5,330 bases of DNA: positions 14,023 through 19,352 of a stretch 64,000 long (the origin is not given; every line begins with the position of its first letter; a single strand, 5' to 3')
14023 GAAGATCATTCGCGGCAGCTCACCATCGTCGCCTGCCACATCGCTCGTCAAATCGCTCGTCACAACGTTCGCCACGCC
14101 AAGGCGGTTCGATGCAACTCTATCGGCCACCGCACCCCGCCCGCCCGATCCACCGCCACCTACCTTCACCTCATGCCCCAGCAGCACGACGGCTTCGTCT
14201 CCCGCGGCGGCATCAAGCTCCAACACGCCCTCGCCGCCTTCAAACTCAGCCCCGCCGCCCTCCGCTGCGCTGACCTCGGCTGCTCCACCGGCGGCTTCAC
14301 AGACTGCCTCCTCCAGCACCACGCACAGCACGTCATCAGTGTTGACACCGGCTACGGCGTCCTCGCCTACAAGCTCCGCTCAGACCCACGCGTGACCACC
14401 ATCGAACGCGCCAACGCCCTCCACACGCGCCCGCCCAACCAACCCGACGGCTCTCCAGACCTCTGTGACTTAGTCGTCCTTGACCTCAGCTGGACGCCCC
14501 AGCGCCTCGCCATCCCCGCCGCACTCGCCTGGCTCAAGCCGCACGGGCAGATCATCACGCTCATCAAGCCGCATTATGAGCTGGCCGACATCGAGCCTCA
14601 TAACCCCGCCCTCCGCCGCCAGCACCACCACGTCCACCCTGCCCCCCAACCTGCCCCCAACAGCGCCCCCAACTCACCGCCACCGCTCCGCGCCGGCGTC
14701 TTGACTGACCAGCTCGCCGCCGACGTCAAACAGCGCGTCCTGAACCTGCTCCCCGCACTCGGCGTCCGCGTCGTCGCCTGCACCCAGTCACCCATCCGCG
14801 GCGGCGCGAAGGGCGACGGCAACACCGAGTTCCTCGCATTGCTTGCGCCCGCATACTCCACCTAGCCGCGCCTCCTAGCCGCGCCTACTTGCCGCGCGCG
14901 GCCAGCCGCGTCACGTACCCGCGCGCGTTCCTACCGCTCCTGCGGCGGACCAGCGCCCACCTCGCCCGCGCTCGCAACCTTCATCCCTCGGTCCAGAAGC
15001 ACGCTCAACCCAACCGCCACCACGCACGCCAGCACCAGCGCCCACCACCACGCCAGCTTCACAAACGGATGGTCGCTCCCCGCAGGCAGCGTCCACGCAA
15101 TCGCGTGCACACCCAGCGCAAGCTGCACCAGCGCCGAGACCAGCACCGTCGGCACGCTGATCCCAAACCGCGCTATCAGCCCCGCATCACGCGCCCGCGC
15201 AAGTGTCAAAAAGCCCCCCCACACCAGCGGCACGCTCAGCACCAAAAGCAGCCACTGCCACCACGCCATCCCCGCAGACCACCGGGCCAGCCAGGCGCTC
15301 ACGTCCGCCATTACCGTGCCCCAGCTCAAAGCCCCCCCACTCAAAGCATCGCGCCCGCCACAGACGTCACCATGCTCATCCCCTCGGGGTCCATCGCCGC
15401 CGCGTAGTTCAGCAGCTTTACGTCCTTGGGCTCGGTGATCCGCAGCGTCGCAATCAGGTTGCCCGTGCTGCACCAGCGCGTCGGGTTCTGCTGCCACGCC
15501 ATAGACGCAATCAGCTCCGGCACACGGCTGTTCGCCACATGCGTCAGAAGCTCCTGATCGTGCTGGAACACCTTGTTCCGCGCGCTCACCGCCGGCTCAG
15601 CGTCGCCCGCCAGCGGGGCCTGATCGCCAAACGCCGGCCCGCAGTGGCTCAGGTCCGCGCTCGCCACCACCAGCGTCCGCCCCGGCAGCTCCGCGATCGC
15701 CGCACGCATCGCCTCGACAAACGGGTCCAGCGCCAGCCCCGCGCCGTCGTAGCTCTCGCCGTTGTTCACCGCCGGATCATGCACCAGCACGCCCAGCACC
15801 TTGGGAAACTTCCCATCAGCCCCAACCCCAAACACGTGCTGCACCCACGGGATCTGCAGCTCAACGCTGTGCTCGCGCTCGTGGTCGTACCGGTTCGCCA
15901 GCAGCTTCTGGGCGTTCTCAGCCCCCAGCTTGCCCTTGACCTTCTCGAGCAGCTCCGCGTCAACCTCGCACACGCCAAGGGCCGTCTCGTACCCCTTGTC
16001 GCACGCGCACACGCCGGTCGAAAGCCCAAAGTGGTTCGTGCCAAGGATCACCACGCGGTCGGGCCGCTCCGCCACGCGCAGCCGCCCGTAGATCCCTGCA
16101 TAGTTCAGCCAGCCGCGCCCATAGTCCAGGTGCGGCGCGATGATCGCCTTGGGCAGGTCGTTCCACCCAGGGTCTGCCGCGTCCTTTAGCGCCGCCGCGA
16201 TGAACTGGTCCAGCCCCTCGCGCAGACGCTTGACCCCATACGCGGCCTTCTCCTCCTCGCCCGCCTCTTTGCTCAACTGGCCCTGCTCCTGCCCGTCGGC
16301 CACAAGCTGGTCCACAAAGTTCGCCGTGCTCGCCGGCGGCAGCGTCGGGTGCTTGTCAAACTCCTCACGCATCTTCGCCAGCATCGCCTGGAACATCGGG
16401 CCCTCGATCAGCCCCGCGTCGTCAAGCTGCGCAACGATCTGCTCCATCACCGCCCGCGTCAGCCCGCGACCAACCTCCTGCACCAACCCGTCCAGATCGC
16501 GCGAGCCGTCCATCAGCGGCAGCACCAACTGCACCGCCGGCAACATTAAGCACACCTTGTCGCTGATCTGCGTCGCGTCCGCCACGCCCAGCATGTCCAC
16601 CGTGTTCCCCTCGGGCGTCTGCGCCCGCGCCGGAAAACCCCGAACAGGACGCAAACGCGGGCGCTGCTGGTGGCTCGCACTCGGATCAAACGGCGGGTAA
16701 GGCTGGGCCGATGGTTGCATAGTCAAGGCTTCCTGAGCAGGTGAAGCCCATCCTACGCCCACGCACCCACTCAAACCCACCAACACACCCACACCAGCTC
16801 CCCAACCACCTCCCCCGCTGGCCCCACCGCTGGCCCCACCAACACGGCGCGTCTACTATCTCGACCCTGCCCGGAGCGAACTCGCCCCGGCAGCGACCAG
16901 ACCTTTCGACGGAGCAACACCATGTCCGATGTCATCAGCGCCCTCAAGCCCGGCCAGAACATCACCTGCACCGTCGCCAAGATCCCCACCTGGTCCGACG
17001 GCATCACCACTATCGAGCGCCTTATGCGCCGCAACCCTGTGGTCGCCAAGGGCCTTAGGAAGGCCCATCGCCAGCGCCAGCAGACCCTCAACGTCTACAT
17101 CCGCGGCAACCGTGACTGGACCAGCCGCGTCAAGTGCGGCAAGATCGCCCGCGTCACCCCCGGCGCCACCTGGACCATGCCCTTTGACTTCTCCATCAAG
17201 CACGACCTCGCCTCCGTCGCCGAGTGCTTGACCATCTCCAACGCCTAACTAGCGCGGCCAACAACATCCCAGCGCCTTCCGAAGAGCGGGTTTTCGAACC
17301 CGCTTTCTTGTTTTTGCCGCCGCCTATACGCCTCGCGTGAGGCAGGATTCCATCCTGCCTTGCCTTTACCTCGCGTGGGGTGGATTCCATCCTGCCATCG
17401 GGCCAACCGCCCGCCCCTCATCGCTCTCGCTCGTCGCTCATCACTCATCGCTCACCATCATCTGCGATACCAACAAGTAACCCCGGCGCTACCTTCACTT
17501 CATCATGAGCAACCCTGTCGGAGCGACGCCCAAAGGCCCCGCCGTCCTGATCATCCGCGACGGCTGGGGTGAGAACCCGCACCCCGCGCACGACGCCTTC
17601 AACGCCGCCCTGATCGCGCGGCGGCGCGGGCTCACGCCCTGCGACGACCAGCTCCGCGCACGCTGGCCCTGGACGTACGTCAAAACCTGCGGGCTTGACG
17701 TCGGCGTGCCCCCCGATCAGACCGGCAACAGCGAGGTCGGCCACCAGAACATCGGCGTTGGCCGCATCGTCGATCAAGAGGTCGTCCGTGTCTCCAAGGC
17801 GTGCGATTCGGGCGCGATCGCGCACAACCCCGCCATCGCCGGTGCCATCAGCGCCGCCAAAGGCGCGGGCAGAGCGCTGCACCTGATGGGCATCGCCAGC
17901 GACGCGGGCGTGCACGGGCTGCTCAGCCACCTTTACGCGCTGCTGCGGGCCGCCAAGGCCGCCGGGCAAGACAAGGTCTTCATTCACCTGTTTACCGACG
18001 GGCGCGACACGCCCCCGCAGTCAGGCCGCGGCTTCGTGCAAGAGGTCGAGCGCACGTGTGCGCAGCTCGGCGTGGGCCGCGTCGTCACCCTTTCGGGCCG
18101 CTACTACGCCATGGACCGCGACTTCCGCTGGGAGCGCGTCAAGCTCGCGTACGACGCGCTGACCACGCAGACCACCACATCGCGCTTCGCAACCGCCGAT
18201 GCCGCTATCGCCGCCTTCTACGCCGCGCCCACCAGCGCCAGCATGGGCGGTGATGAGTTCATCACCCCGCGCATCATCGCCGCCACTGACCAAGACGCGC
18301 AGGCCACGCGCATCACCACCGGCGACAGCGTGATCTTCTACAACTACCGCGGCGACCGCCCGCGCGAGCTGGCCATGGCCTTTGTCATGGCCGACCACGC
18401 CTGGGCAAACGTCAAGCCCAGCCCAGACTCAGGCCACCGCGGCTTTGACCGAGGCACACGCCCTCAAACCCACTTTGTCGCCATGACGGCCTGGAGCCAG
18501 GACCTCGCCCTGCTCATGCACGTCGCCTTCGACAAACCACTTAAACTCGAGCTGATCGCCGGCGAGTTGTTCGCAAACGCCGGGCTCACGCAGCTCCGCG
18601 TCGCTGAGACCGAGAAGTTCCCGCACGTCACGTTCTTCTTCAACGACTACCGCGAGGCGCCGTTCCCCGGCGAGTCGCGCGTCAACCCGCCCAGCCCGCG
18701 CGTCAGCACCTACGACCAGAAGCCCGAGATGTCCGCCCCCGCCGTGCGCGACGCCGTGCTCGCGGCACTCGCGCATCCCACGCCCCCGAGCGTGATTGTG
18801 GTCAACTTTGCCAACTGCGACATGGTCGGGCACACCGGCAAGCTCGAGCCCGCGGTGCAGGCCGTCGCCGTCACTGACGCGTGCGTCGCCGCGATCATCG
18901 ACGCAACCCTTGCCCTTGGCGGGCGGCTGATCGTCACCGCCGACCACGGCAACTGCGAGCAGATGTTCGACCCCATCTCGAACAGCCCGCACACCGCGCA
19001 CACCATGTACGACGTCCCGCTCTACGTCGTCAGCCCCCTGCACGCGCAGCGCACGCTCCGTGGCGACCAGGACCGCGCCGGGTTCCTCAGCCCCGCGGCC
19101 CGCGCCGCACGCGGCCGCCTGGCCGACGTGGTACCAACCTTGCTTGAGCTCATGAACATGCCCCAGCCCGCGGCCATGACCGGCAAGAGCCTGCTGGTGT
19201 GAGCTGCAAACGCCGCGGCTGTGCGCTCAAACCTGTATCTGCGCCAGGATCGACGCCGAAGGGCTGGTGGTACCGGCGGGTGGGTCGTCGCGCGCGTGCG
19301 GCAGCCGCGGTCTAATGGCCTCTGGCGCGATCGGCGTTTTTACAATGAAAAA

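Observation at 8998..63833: Seven secreted proteins share one C-terminal twin-repeat Cys...Gly-Cys module (dockerin / EF-hand-like anchoring system)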

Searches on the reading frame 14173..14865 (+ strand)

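Call 10: search_protein_families(library=pfam, proteins=[window:14173-14865:+], max_evalue=0.001)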
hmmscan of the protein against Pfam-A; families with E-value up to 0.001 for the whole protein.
window:14173-14865:+ (230 aa): 1 family
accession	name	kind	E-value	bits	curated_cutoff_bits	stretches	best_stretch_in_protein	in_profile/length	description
PF01728.25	FtsJ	-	8.3e-26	91.5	24.1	1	8-138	1-125/181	FtsJ-like methyltransferase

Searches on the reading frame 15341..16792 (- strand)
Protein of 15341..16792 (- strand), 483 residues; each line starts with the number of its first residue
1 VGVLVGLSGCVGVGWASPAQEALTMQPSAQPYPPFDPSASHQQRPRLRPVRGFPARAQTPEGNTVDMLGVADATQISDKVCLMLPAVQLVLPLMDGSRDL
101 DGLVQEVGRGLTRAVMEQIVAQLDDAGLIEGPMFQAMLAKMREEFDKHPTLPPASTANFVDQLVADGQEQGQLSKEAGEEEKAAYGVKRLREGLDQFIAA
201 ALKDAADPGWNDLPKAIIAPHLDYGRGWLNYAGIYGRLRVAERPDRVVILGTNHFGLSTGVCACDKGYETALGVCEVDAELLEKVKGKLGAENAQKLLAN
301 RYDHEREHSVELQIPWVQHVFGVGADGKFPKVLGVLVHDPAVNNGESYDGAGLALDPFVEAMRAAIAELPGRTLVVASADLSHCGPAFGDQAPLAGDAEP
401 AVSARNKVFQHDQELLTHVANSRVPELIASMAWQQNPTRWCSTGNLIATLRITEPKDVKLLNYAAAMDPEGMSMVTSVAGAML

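Call 11: search_protein_families(library=pfam, proteins=[window:15341-16792:-], max_evalue=0.001)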
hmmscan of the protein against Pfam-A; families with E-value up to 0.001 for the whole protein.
window:15341-16792:- (483 aa): 1 family
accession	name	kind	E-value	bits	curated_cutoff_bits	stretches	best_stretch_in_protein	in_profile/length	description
PF01875.22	Memo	-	1.5e-26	93.6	27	1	192-471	14-257/269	Memo-like protein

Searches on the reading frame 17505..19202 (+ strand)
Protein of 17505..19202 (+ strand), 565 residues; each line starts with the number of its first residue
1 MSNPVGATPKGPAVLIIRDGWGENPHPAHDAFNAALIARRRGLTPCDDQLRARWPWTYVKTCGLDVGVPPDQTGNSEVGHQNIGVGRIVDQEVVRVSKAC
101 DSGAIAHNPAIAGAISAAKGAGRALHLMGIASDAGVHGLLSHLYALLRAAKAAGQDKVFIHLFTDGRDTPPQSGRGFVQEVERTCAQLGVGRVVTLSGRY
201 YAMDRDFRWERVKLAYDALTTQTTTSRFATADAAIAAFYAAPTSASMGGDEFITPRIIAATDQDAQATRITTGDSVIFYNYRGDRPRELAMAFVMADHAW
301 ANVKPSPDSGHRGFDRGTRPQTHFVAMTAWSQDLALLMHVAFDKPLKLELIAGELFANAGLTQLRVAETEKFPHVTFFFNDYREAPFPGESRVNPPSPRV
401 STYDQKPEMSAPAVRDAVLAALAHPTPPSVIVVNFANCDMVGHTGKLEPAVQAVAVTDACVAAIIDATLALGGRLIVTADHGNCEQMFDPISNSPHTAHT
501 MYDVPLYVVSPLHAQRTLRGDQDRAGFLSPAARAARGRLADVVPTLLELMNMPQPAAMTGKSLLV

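Call 11: search_protein_families(library=pfam, proteins=[window:17505-19202:+], max_evalue=0.001)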
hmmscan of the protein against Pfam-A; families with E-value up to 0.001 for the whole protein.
window:17505-19202:+ (565 aa): 2 families
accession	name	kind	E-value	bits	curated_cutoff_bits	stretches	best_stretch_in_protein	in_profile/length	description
PF06415.18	iPGM_N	-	3e-65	220.2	27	1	96-331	1-216/217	BPG-independent PGAM N-terminus (iPGM_N)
PF01676.23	Metalloenzyme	-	1.6e-58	198.6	24.3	1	12-553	2-251/252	Metalloenzyme superfamily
